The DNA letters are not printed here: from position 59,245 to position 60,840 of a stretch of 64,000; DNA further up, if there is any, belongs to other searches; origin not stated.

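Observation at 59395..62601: TM-less VirD4/TraG-like ATPase with proline-rich tail adjacent to a lamin-tail-domain surface protein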

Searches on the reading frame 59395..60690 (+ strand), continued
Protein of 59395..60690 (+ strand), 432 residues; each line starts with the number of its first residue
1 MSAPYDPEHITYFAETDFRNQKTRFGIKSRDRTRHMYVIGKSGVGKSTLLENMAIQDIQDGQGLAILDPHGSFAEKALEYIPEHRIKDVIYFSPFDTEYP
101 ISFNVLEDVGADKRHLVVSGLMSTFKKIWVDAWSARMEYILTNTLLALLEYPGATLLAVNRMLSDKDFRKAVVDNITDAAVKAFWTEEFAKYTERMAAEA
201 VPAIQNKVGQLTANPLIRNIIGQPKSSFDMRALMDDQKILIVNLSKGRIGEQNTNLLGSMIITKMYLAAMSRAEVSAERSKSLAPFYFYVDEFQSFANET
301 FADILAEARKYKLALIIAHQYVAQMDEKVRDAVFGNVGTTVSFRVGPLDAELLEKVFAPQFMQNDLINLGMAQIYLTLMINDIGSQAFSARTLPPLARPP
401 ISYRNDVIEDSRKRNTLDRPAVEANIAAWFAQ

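Call 69: search_protein_families(library=pfam, proteins=[P0194, P0213, P0202, P0212, P0245, P0168, P0232, P0172, P0185, P0226], max_evalue=0.01)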
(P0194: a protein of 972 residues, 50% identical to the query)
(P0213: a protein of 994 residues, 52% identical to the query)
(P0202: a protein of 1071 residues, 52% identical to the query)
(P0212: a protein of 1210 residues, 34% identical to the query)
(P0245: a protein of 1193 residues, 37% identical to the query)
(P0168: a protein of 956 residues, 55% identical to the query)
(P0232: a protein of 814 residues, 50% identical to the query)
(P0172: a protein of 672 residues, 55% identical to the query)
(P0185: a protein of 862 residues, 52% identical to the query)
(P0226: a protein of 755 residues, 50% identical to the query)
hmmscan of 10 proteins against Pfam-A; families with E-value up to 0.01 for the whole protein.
P0194 (972 aa): 3 families
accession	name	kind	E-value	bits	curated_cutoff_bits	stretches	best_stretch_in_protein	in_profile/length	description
PF10412.15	TrwB_AAD_bind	-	3.1e-13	49.8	20.5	1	413-740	11-320/387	Type IV secretion-system coupling protein DNA-binding domain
PF01935.23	DUF87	-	7.5e-07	29.9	23.2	1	417-602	23-176/220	Helicase HerA, central domain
PF12696.13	TraG-D_C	-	3.5e-06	27.4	22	1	668-741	3-77/126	TraM recognition site of TraD and TraG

P0213 (994 aa): 7 families
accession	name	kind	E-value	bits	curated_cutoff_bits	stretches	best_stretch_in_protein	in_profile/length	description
PF10412.15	TrwB_AAD_bind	-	8.5e-10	38.5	20.5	1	399-469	9-73/387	Type IV secretion-system coupling protein DNA-binding domain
PF12696.13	TraG-D_C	-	9.4e-06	26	22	1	658-718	3-66/126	TraM recognition site of TraD and TraG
PF02534.20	T4SS-DNA_transf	-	3.2e-05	23.4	20.1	0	397-486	44-122/468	Type IV secretory system Conjugative DNA transfer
PF01935.23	DUF87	-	0.00023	21.8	23.2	1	397-443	14-62/220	Helicase HerA, central domain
PF25199.1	nSTAND_NTPase5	-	0.0036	17.6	34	0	401-455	37-92/145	Novel STAND NTPase 5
PF19044.6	P-loop_TraG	-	0.0038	16.4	25.8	1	408-501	32-120/413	TraG P-loop domain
PF13401.12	AAA_22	-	0.0045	17.7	27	0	404-429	4-29/130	AAA domain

P0202 (1071 aa): 7 families
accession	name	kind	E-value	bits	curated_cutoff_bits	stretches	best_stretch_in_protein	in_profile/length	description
PF02534.20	T4SS-DNA_transf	-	2.5e-13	50.2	20.1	2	370-466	37-122/468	Type IV secretory system Conjugative DNA transfer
PF10412.15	TrwB_AAD_bind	-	1.5e-08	34.4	20.5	1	383-675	13-287/387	Type IV secretion-system coupling protein DNA-binding domain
PF01935.23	DUF87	-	2.7e-06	28.1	23.2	1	385-448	23-83/220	Helicase HerA, central domain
PF25199.1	nSTAND_NTPase5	-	9.7e-06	25.9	34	1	380-467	36-125/145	Novel STAND NTPase 5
PF13401.12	AAA_22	-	0.00015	22.5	27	0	386-421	6-41/130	AAA domain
PF12696.13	TraG-D_C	-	0.00046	20.5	22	1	636-698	3-69/126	TraM recognition site of TraD and TraG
PF13191.12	AAA_16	-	0.0094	16.9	32.6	0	381-406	20-45/167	AAA ATPase domain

P0212 (1210 aa): 34 families (the best 25 are shown)
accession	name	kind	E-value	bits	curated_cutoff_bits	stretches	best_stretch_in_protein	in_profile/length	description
PF10412.15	TrwB_AAD_bind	-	4.1e-20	72.5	20.5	3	620-696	227-304/387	Type IV secretion-system coupling protein DNA-binding domain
PF01935.23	DUF87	-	3.3e-14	53.9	23.2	2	377-422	17-62/220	Helicase HerA, central domain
PF12696.13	TraG-D_C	-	3.3e-12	46.9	22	2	643-702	3-66/126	TraM recognition site of TraD and TraG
PF02534.20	T4SS-DNA_transf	-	8e-10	38.6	20.1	1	583-683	247-345/468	Type IV secretory system Conjugative DNA transfer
PF01580.24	FtsK_SpoIIIE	-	1.9e-09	37.8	24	1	374-407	28-62/221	FtsK/SpoIIIE family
PF25199.1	nSTAND_NTPase5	-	4.9e-09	36.6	34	1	376-449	32-108/145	Novel STAND NTPase 5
PF13401.12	AAA_22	-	6.7e-09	36.6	27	0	383-408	4-29/130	AAA domain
PF13191.12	AAA_16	-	1.5e-07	32.5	32.6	0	820-861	24-63/167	AAA ATPase domain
PF13555.12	AAA_29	-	2.7e-06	27.5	27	0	822-837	24-39/61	P-loop containing region of AAA domain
PF20720.3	nSTAND3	-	4.8e-06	26.8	27.2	0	383-418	16-51/155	Novel STAND NTPase 3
PF00005.33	ABC_tran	-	1.1e-05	26.5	25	0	385-405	12-32/137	ABC transporter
PF05729.18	NACHT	-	5.5e-05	23.5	26.7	0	386-412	2-27/167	NACHT domain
PF24389.1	ORC-CDC6-like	-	8.4e-05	21.9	27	0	382-407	30-55/571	ORC-CDC6-like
PF03193.22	RsgA_GTPase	-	0.00027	21.2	30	0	821-843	107-129/174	RsgA GTPase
PF05872.18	HerA_C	-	0.00045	19.4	22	0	369-412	6-49/502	Helicase HerA-like C-terminal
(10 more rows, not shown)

P0245 (1193 aa): 25 families
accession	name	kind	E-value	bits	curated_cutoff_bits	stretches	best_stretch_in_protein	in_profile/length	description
PF10412.15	TrwB_AAD_bind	-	1.4e-18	67.4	20.5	2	573-699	7-128/387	Type IV secretion-system coupling protein DNA-binding domain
PF12696.13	TraG-D_C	-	5.8e-09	36.4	22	1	826-893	1-70/126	TraM recognition site of TraD and TraG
PF13191.12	AAA_16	-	1.2e-07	32.9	32.6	0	135-173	21-58/167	AAA ATPase domain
PF25199.1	nSTAND_NTPase5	-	1.2e-07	32.1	34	1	575-659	35-121/145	Novel STAND NTPase 5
PF01580.24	FtsK_SpoIIIE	-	1.7e-07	31.4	24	0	121-160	22-61/221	FtsK/SpoIIIE family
PF04851.21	ResIII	-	1.9e-07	31.6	22.5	1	135-183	20-70/164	Type III restriction enzyme, res subunit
PF01935.23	DUF87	-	5.5e-07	30.3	23.2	1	569-651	10-89/220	Helicase HerA, central domain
PF13401.12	AAA_22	-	1.7e-06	28.8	27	0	580-602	4-26/130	AAA domain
PF00270.35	DEAD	-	0.00015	22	26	0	137-181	13-60/167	DEAD/DEAH box helicase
PF24389.1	ORC-CDC6-like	-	0.00015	21.1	27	0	136-155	30-49/571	ORC-CDC6-like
PF13555.12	AAA_29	-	0.00025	21.2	27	0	583-598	24-39/61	P-loop containing region of AAA domain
PF00005.33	ABC_tran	-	0.00033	21.7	25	0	580-602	10-31/137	ABC transporter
PF20720.3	nSTAND3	-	0.00042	20.5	27.2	0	137-182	16-60/155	Novel STAND NTPase 3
PF02492.25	cobW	-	0.00058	19.9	20.7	1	142-175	4-36/180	CobW/HypB/UreG, nucleotide-binding domain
PF20703.3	nSTAND1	-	0.00067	19.8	27.1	0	578-607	29-59/379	Novel STAND NTPase 1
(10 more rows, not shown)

P0168 (956 aa): 4 families
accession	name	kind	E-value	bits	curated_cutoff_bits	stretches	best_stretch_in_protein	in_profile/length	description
PF10412.15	TrwB_AAD_bind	-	7.4e-11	42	20.5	1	447-759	12-310/387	Type IV secretion-system coupling protein DNA-binding domain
PF12696.13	TraG-D_C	-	3.5e-05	24.2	22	1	701-766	3-71/126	TraM recognition site of TraD and TraG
PF01935.23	DUF87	-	6e-05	23.7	23.2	1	451-666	24-206/220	Helicase HerA, central domain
PF02534.20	T4SS-DNA_transf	-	7.3e-05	22.2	20.1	0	440-527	42-118/468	Type IV secretory system Conjugative DNA transfer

P0232 (814 aa): 8 families
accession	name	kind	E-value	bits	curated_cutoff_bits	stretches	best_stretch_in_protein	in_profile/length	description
PF01935.23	DUF87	-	1.4e-06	29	23.2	1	264-479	23-204/220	Helicase HerA, central domain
PF10412.15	TrwB_AAD_bind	-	2.1e-06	27.3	20.5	1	261-557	12-289/387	Type IV secretion-system coupling protein DNA-binding domain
PF00575.29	S1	-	1.5e-05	25.7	22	1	689-753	1-67/74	S1 RNA binding domain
PF12696.13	TraG-D_C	-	0.00014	22.2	22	1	516-584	3-77/126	TraM recognition site of TraD and TraG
PF13401.12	AAA_22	-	0.00043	21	27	0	263-284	4-25/130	AAA domain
PF13479.12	AAA_24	-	0.0029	17.9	27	0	677-735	136-184/195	AAA domain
PF25199.1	nSTAND_NTPase5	-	0.0041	17.4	34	0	260-328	37-107/145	Novel STAND NTPase 5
PF01580.24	FtsK_SpoIIIE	-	0.0044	16.9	24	0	265-290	40-65/221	FtsK/SpoIIIE family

P0172 (672 aa): 5 families
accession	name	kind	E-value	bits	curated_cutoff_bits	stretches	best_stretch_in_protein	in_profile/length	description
PF10412.15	TrwB_AAD_bind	-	8.4e-12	45.1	20.5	1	156-470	12-312/387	Type IV secretion-system coupling protein DNA-binding domain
PF01935.23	DUF87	-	9.2e-07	29.6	23.2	1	159-374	23-205/220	Helicase HerA, central domain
PF02534.20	T4SS-DNA_transf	-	1.4e-06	27.9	20.1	1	138-237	31-119/468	Type IV secretory system Conjugative DNA transfer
PF12696.13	TraG-D_C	-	0.00013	22.3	22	1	411-476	4-72/126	TraM recognition site of TraD and TraG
PF13401.12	AAA_22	-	0.0016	19.2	27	0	158-179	4-25/130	AAA domain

P0185 (862 aa): 7 families
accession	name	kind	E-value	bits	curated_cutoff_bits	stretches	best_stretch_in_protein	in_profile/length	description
PF10412.15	TrwB_AAD_bind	-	2.3e-09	37.1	20.5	1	465-778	13-312/387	Type IV secretion-system coupling protein DNA-binding domain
PF01935.23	DUF87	-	5.1e-07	30.4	23.2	1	467-680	23-203/220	Helicase HerA, central domain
PF12696.13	TraG-D_C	-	2.4e-05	24.7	22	1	720-778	5-68/126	TraM recognition site of TraD and TraG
PF13401.12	AAA_22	-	0.0001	23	27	0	466-488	4-26/130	AAA domain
PF02534.20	T4SS-DNA_transf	-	0.00033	20.1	20.1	0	453-566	38-139/468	Type IV secretory system Conjugative DNA transfer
PF20720.3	nSTAND3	-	0.0037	17.4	27.2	0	465-495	15-45/155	Novel STAND NTPase 3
PF01580.24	FtsK_SpoIIIE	-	0.0038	17.2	24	1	463-494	37-66/221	FtsK/SpoIIIE family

P0226 (755 aa): 6 families
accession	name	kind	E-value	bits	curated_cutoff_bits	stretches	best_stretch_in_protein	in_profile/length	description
PF02534.20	T4SS-DNA_transf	-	1e-07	31.6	20.1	1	510-635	240-366/468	Type IV secretory system Conjugative DNA transfer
PF01935.23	DUF87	-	1.6e-06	28.8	23.2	1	328-370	23-66/220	Helicase HerA, central domain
PF12696.13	TraG-D_C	-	2.5e-05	24.7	22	1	578-642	2-72/126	TraM recognition site of TraD and TraG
PF10412.15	TrwB_AAD_bind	-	9.9e-05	21.8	20.5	1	327-658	14-328/387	Type IV secretion-system coupling protein DNA-binding domain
PF13401.12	AAA_22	-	0.00067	20.4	27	0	327-352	4-29/130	AAA domain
PF04851.21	ResIII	-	0.0089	16.4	22.5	0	553-608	100-159/164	Type III restriction enzyme, res subunit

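Call 84: search_protein_families(library=phrogs, proteins=[P0205, P0194, P0213], max_evalue=0.001)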
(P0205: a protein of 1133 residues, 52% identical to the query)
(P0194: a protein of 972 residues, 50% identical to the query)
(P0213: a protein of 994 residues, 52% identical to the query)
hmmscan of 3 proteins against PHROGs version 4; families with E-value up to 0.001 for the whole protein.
P0205 (1133 aa): 3 families
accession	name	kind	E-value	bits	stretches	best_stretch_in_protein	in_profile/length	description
phrog_5156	-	unknown function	3.2e-88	297.7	1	70-797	68-804/824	-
phrog_7035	-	unknown function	3.2e-11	43.3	1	606-701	444-546/969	-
phrog_2666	-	head and packaging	1.3e-08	35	1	386-448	298-361/555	terminase large subunit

P0194 (972 aa): 2 families
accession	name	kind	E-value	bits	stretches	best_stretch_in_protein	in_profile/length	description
phrog_5156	-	unknown function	3.1e-87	294.5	1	45-821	26-814/824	-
phrog_2666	-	head and packaging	1.3e-08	35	1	406-459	310-363/555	terminase large subunit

P0213 (994 aa): 3 families
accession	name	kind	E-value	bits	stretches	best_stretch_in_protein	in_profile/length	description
phrog_5156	-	unknown function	1e-90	306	1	76-801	76-809/824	-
phrog_2666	-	head and packaging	5.1e-09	36.3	0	403-445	319-361/555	terminase large subunit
phrog_7035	-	unknown function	1.2e-08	34.8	1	570-734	403-576/969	-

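Call 85: search_dna_similar(query=window:59395-60690:+, collection=phages, mode=protein, max_rows=15)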
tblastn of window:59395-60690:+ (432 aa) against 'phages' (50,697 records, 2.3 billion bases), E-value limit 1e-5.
Records with a match: 13; places in all: 13; records where one place covers at least 80% of the query: 4.
Best place of each record, by identity: <60% 13.
By first word of the organism name: Bacillus 11; Microcystis 1; Brevibacillus 1.
By host as written in the record: Bacillus cereus 4; Bacillus megaterium str. ATCC 43725 2; Bacillus cereus HER1399 2; Bacillus cereus BGSC 6E1 2; Bacillus sp. S4 1; Microcystis wesenbergii 1; - 1.
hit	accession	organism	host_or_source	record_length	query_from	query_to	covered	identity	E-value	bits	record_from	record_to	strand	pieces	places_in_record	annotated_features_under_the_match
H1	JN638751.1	Bacillus phage G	Bacillus megaterium str. ATCC 43725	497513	38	397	83%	28.2%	8e-35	143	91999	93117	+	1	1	156: gp156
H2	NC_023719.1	Bacillus phage G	Bacillus megaterium str. ATCC 43725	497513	38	397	83%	28.2%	8e-35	143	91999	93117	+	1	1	156: gp156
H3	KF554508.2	Bacillus phage CP-51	Bacillus cereus HER1399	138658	38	423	89%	24.3%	2e-17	91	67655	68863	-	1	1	hypothetical protein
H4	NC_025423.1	Bacillus phage CP-51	Bacillus cereus HER1399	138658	38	423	89%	24.3%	2e-17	91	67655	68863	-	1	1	hypothetical protein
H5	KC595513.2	Bacillus phage Shanette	Bacillus cereus BGSC 6E1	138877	38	373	78%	25.0%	5e-17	90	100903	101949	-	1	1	hypothetical protein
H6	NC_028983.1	Bacillus phage Shanette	Bacillus cereus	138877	38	373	78%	25.0%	5e-17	90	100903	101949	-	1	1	hypothetical protein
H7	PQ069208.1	Bacillus phage S4-1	Bacillus sp. S4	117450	38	373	78%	24.7%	5e-18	93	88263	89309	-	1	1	record has no annotation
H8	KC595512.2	Bacillus phage JL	Bacillus cereus BGSC 6E1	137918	38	373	78%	24.5%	5e-17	90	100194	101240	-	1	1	lipid A export ATP-binding/permease protein Msb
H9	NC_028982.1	Bacillus phage JL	Bacillus cereus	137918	38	373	78%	24.5%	5e-17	90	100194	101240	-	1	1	lipid A export ATP-binding/permease protein Msb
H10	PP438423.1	Microcystis phage Mwe-JY31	Microcystis wesenbergii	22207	26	337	72%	26.3%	4e-23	108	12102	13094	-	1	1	hypothetical protein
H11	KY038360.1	Brevibacillus phage MRSA107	sputum specimen in the respiratory ...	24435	38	316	65%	21.1%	4e-10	68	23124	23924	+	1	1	record has no annotation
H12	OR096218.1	Bacillus phage vB_BceS-M2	Bacillus cereus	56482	38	333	69%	18.7%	4e-8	62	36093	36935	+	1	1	lipid A export ATP-binding/permease protein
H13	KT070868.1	Bacillus phage PBC5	Bacillus cereus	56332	38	333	69%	18.3%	2e-7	59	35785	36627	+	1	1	lipid A export ATP-binding/permease protein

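Call 86: get_annotated_region(hit=H3, flank=7000)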
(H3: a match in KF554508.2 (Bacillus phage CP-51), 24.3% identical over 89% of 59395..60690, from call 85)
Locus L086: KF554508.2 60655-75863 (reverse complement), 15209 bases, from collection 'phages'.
description: Bacillus phage CP-51, complete genome.
organism: Bacillus phage CP-51 (NCBI taxid 1391188)
taxonomy: Viruses; Duplodnaviria; Heunggongvirae; Uroviricota; Caudoviricetes; Herelleviridae; Spounavirinae; Siminovitchvirus; Siminovitchvirus CP51
host: Bacillus cereus HER1399; source: soil; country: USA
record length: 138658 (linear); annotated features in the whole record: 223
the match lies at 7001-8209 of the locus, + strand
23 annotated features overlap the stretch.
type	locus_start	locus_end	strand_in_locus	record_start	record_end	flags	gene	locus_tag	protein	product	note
CDS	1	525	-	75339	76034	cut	-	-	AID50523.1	hypothetical protein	gp102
CDS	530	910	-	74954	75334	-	-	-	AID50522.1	hypothetical protein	gp101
CDS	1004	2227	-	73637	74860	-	-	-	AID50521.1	putative replication protein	gp100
CDS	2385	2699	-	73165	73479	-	-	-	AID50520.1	hypothetical protein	gp99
CDS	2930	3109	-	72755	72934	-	-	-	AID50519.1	hypothetical protein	gp98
CDS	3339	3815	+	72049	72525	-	-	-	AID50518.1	hypothetical protein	gp97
CDS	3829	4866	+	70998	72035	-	-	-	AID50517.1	hypothetical protein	gp96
CDS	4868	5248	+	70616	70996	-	-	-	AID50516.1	hypothetical protein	gp95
CDS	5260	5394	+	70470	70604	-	-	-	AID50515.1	hypothetical protein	gp94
CDS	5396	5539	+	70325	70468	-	-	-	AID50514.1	hypothetical protein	gp93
CDS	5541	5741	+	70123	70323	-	-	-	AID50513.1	hypothetical protein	gp92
CDS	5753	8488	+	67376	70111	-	-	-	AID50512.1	hypothetical protein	gp91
CDS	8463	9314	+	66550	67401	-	-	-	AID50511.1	hypothetical protein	gp90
CDS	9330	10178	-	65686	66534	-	-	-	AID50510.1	hypothetical protein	gp89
CDS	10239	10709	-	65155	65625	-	-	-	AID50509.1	hypothetical protein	gp88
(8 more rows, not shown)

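Call 89: search_protein_families(library=pfam, alignment_id=A4, max_evalue=0.0001)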
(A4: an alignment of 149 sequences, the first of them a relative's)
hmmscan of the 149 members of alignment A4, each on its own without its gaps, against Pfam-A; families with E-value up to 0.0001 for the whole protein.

A. member 1, L070:7130-7585:+ (152 aa): 1 family
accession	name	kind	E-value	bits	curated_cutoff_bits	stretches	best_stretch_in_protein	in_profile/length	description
PF04138.20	GtrA_DPMS_TM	-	4.9e-26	91.7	26.1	1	20-135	1-117/117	GtrA/DPMS, transmembrane domain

B. families by the number of members that match (of 149 scanned): 57 families (the first 25 are shown)
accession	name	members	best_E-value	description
PF13692.12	Glyco_trans_1_4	70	1.3e-36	Glycosyl transferases group 1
PF00534.26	Glycos_transf_1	68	1.2e-41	Glycosyl transferases group 1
PF13439.12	Glyco_transf_4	38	1.1e-17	Glycosyltransferase Family 4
PF20706.3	GT4-conflict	31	4.6e-16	Family 4 Glycosyltransferase in conflict systems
PF13524.12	Glyco_trans_1_2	26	9.3e-19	Glycosyl transferase-like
PF13579.12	Glyco_trans_4_4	26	1.2e-11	Glycosyl transferase 4-like domain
PF04138.20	GtrA_DPMS_TM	14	4.9e-26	GtrA/DPMS, transmembrane domain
PF16363.11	GDP_Man_Dehyd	12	2.2e-55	GDP-mannose 4,6 dehydratase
PF01370.27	Epimerase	12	6e-55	NAD dependent epimerase/dehydratase family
PF04321.23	RmlD_sub_bind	11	2.6e-57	RmlD substrate binding domain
PF01073.25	3Beta_HSD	11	1.4e-20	3-beta hydroxysteroid dehydrogenase/isomerase family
PF13489.12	Methyltransf_23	9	2.7e-24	Methyltransferase domain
PF08241.18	Methyltransf_11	9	1.5e-22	Methyltransferase domain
PF02719.21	Polysacc_synt_2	9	7.8e-19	Polysaccharide biosynthesis protein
PF00535.33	Glycos_transf_2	8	1.4e-31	Glycosyl transferase family 2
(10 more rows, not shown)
